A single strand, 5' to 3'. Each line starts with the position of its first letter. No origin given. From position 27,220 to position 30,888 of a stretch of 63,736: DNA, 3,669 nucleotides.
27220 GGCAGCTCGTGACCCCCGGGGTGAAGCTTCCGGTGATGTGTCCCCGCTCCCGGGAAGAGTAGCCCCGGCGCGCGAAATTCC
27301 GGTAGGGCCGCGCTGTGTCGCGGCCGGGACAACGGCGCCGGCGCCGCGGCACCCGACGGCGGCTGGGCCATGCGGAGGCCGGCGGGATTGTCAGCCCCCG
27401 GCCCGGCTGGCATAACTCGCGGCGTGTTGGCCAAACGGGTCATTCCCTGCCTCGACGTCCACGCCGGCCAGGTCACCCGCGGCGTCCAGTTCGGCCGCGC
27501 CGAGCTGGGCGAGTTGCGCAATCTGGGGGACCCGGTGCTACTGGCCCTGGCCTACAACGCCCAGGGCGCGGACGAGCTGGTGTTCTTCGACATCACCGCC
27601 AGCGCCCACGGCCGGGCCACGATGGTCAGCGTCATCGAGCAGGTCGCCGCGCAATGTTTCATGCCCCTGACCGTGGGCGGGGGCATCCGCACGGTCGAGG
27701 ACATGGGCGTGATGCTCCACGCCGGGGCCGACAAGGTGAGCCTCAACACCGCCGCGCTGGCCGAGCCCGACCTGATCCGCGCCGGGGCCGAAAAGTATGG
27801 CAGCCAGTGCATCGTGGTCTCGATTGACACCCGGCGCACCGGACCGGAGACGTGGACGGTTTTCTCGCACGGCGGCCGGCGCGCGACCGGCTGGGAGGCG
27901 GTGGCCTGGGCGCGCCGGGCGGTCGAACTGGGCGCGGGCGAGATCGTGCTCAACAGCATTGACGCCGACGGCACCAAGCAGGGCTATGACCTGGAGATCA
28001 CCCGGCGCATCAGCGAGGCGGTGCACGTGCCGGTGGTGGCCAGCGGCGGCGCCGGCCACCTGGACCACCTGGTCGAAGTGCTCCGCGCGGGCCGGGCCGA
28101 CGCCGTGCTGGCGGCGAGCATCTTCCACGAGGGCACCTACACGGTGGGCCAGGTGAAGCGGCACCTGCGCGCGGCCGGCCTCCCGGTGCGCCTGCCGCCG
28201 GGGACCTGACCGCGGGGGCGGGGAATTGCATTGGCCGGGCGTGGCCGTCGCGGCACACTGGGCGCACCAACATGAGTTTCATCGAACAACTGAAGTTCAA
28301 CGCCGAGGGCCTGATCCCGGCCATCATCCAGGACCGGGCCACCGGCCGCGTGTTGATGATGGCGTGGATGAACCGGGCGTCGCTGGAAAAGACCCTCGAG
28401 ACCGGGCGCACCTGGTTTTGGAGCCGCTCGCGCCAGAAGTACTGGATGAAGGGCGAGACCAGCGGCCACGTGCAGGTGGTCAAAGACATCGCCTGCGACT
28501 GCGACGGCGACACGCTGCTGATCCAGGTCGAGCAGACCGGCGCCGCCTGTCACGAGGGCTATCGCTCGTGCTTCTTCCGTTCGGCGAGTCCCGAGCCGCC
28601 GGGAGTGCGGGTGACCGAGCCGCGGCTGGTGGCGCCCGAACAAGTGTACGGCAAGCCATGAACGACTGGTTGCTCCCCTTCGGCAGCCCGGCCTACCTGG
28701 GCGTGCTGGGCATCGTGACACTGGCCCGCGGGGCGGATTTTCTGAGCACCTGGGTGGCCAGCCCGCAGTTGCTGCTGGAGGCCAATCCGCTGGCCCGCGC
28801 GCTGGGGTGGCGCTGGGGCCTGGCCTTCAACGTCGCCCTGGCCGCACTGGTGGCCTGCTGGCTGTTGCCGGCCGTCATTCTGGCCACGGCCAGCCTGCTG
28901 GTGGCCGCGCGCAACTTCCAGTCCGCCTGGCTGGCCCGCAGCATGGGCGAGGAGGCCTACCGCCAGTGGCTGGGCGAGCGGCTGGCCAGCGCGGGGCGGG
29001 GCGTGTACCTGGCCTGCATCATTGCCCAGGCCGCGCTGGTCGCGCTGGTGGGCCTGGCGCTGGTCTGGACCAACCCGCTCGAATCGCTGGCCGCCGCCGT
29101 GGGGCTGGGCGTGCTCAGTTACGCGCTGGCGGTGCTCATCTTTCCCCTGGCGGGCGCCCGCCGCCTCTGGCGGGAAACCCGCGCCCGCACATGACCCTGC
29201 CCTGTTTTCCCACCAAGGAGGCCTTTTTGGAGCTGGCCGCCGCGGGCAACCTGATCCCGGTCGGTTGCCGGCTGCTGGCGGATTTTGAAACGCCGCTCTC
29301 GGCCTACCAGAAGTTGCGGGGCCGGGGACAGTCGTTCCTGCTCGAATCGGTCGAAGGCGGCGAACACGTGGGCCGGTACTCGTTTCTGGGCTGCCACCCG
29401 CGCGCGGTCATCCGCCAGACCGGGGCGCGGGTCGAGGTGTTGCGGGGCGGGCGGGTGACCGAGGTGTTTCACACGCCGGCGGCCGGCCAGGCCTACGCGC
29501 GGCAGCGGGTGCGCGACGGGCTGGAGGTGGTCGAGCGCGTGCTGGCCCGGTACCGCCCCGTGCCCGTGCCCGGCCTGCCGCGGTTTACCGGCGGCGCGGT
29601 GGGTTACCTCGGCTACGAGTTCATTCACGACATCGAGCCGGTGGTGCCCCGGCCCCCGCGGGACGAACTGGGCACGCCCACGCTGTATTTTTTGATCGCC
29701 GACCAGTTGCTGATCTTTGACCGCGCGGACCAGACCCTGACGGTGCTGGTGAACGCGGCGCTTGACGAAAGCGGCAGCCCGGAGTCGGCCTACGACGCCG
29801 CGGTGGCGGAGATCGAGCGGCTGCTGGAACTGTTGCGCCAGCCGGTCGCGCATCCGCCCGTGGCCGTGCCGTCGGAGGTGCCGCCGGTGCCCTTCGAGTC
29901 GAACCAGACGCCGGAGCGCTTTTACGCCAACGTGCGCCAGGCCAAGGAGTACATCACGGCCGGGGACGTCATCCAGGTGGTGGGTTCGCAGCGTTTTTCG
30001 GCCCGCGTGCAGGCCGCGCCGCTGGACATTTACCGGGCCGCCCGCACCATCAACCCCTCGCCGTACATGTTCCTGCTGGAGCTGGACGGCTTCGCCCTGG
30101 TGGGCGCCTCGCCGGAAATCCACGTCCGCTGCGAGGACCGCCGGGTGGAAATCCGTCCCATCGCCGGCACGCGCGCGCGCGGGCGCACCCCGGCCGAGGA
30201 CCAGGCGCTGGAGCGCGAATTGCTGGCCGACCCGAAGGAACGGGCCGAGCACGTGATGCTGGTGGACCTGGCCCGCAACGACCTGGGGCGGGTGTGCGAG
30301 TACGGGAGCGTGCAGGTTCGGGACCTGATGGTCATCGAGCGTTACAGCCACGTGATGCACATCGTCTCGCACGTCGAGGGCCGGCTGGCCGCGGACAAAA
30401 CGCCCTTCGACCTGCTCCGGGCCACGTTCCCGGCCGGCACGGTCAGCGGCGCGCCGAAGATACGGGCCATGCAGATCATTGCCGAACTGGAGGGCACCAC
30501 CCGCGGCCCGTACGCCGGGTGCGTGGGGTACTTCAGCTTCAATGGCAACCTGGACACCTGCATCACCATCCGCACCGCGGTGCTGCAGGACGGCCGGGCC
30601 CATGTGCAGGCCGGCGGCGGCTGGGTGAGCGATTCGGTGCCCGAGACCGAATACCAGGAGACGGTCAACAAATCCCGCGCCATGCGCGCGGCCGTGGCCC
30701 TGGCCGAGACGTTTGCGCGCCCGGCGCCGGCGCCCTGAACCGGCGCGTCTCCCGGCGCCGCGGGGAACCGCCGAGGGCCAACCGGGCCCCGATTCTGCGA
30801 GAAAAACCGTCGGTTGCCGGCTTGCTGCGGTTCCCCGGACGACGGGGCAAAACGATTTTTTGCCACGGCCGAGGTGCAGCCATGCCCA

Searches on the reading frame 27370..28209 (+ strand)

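Call 78: search_protein_families(library=pfam, proteins=[window:27370-28209:+], max_evalue=0.001)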
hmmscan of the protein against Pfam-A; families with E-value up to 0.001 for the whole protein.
window:27370-28209:+ (279 aa): 5 families
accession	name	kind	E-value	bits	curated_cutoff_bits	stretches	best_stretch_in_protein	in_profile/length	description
PF00977.27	His_biosynth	-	5.7e-78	261.9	23.6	1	23-257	1-227/228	Histidine biosynthesis protein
PF03060.21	NMO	-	4.1e-05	23.6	28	0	178-249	146-222/331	Nitronate monooxygenase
PF05690.20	ThiG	-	5.6e-05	23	23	0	180-250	136-205/247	Thiazole biosynthesis protein ThiG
PF04309.18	G3P_antiterm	-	9.1e-05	22.4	27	0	83-128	125-170/173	Glycerol-3-phosphate responsive antiterminator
PF02581.23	TMP-TENI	-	0.00056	19.8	27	0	182-241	109-170/180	Thiamine monophosphate synthase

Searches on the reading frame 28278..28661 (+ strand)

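Call 78: search_protein_families(library=pfam, proteins=[window:28278-28661:+], max_evalue=0.001)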
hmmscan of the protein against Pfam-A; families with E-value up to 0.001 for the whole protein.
window:28278-28661:+ (127 aa): 1 family
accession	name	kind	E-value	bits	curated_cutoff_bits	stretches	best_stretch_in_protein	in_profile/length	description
PF01502.23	PRA-CH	-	1.1e-36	124.9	27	1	27-100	1-74/74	Phosphoribosyl-AMP cyclohydrolase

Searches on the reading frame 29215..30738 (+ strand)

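Call 78: search_protein_families(library=pfam, proteins=[window:29215-30738:+], max_evalue=0.001)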
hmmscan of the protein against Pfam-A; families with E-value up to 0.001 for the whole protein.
window:29215-30738:+ (507 aa): 2 families
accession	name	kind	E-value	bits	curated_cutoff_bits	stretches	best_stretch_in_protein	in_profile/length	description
PF00425.24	Chorismate_bind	-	3e-93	312.5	27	1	234-486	3-257/257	chorismate binding enzyme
PF04715.19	Anth_synt_I_N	-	2.9e-35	122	23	1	24-177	2-140/140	Anthranilate synthase component I, N terminal region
